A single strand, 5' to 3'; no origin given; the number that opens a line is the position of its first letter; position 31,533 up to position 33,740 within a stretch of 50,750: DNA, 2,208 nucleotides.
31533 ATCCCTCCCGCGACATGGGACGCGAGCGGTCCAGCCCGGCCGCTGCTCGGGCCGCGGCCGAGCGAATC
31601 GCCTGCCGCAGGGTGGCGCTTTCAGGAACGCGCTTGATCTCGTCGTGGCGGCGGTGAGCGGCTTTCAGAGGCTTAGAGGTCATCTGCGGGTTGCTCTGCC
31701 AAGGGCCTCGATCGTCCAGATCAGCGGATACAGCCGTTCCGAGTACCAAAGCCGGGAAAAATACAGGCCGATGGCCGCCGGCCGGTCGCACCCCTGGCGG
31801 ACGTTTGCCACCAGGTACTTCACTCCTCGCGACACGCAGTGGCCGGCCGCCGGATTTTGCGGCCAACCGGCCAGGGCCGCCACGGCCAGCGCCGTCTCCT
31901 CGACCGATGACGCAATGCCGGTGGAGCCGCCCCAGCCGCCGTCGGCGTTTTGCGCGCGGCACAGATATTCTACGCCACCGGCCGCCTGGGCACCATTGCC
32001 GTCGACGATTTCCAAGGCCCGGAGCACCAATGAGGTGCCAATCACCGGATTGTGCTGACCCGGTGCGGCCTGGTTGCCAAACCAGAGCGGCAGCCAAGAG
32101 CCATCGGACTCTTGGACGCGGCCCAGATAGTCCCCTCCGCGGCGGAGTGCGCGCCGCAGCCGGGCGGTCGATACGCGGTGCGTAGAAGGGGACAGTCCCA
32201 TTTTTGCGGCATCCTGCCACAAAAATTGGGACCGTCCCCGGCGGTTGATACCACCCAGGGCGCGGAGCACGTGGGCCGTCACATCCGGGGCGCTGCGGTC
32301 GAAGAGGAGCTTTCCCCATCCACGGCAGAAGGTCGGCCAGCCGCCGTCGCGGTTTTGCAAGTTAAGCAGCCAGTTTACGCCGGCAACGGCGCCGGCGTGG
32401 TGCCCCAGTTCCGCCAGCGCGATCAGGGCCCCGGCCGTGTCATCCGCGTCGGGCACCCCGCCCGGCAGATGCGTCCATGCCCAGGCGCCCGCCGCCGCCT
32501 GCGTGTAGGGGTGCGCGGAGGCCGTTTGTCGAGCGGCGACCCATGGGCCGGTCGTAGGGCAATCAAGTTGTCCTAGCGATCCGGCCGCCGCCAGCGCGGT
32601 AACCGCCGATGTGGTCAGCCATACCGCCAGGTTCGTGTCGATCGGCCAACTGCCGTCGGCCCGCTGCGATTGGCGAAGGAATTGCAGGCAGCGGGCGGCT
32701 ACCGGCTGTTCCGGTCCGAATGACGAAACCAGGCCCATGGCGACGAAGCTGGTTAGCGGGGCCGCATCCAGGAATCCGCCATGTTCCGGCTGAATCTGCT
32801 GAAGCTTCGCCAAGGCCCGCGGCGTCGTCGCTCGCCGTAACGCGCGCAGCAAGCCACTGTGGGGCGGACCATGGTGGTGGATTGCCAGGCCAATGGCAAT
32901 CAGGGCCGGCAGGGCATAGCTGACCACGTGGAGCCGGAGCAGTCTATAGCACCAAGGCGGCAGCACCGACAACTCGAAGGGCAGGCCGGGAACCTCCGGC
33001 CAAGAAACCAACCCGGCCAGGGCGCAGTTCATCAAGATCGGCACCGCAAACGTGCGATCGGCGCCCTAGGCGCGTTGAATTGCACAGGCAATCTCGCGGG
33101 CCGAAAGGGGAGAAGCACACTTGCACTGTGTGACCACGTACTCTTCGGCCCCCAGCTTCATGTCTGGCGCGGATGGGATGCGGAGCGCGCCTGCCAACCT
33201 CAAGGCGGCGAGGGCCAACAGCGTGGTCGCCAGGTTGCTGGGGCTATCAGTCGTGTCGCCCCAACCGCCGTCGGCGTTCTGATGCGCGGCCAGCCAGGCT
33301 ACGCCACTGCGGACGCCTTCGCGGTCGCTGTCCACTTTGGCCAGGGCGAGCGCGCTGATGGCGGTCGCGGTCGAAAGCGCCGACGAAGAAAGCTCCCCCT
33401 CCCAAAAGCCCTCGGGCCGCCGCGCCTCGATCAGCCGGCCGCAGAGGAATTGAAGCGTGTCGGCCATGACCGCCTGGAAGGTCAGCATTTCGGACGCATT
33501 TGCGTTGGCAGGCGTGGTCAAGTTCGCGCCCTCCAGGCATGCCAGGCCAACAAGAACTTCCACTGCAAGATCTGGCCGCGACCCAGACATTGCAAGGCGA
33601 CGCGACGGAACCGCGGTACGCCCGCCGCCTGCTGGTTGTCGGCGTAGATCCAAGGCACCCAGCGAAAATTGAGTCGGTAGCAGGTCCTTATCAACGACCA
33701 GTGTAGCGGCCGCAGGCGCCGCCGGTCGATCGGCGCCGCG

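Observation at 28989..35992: Compact minus-strand terpenoid-type operon with a non-canonical gene set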

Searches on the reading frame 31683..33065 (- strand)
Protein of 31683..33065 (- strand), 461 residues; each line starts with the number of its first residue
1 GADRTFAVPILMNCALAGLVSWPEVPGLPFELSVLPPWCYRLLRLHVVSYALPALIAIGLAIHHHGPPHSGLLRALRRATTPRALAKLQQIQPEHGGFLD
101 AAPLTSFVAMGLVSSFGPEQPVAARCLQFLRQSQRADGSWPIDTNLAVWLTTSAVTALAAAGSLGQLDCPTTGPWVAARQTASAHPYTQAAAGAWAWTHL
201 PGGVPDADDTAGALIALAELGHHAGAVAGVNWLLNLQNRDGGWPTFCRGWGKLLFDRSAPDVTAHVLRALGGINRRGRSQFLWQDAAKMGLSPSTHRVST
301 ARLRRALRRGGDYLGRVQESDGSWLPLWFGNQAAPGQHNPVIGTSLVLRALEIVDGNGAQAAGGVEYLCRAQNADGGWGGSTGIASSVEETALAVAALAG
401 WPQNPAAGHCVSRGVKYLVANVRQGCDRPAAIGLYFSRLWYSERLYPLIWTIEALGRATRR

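Call 6: search_protein_families(library=pfam, proteins=[window:31683-33065:-], max_evalue=0.01)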
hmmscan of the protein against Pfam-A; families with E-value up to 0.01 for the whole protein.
window:31683-33065:- (461 aa): 4 families
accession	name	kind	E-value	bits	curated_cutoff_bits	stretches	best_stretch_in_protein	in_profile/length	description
PF13243.12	SQHop_cyclase_C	-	4.5e-21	75.7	26.1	2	304-425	158-281/319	Squalene-hopene cyclase C-terminal domain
PF13249.12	SQHop_cyclase_N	-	2.4e-09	37.2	26.2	0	15-40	121-146/291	Squalene-hopene cyclase N-terminal domain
PF00432.27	Prenyltrans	-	0.00043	20.2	26.5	0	348-400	136-189/304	Prenyltransferase alpha-alpha toroid domain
PF09492.16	Pec_lyase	-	0.0022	17.8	22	0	222-246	60-84/292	Pectic acid lyase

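Call 7: search_protein_families(library=ncbifam, proteins=[window:31683-33065:-], max_evalue=0.01)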
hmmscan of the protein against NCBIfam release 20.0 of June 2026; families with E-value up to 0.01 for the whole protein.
window:31683-33065:- (461 aa): 5 families
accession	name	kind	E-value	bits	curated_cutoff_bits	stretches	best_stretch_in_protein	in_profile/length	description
TIGR01787.1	squalene_cyclas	subfamily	3.4e-22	78.8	322.7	1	146-457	294-619/622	squalene/oxidosqualene cyclases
NF053823.1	SCO2321_fam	equivalog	6.8e-16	58.1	300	2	344-409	104-169/405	SCO2321 family membrane protein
TIGR01507.1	hopene_cyclase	equivalog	7.8e-16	57.6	431.1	2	302-422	471-594/640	squalene--hopene cyclase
TIGR03463.1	osq_cycl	subfamily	6.7e-13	47.8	851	1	177-456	338-632/634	2,3-oxidosqualene cyclase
TIGR04277.1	squa_tetra_cyc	equivalog_domain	5e-08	31.9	500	1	204-271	361-448/624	tetrahymanol synthase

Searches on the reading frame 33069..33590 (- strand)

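Call 6: search_protein_families(library=pfam, proteins=[window:33069-33590:-], max_evalue=0.01)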
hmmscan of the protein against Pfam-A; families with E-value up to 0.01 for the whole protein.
window:33069-33590:- (174 aa): 3 families
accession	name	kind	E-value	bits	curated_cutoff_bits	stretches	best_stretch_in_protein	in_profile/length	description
PF13249.12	SQHop_cyclase_N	-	2.1e-13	50.5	26.2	1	52-146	7-98/291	Squalene-hopene cyclase N-terminal domain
PF13243.12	SQHop_cyclase_C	-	2.1e-09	37.3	26.1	1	41-119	160-235/319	Squalene-hopene cyclase C-terminal domain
PF00432.27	Prenyltrans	-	0.00051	20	26.5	1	77-134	35-191/304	Prenyltransferase alpha-alpha toroid domain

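Call 7: search_protein_families(library=ncbifam, proteins=[window:33069-33590:-], max_evalue=0.01)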
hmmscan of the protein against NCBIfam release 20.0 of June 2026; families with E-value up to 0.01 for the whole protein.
window:33069-33590:- (174 aa): 5 families
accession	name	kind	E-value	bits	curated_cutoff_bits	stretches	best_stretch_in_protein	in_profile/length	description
NF053823.1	SCO2321_fam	equivalog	1.6e-11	43.8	300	1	73-136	101-164/405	SCO2321 family membrane protein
TIGR01507.1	hopene_cyclase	equivalog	1.9e-09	36.5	431.1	1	56-118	486-549/640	squalene--hopene cyclase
TIGR01787.1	squalene_cyclas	subfamily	4.5e-09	35.5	322.7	1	53-144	9-97/622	squalene/oxidosqualene cyclases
TIGR03463.1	osq_cycl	subfamily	6.1e-09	34.7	851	1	52-134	3-85/634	2,3-oxidosqualene cyclase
TIGR04277.1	squa_tetra_cyc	equivalog_domain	0.0016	17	500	1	61-116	474-530/624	tetrahymanol synthase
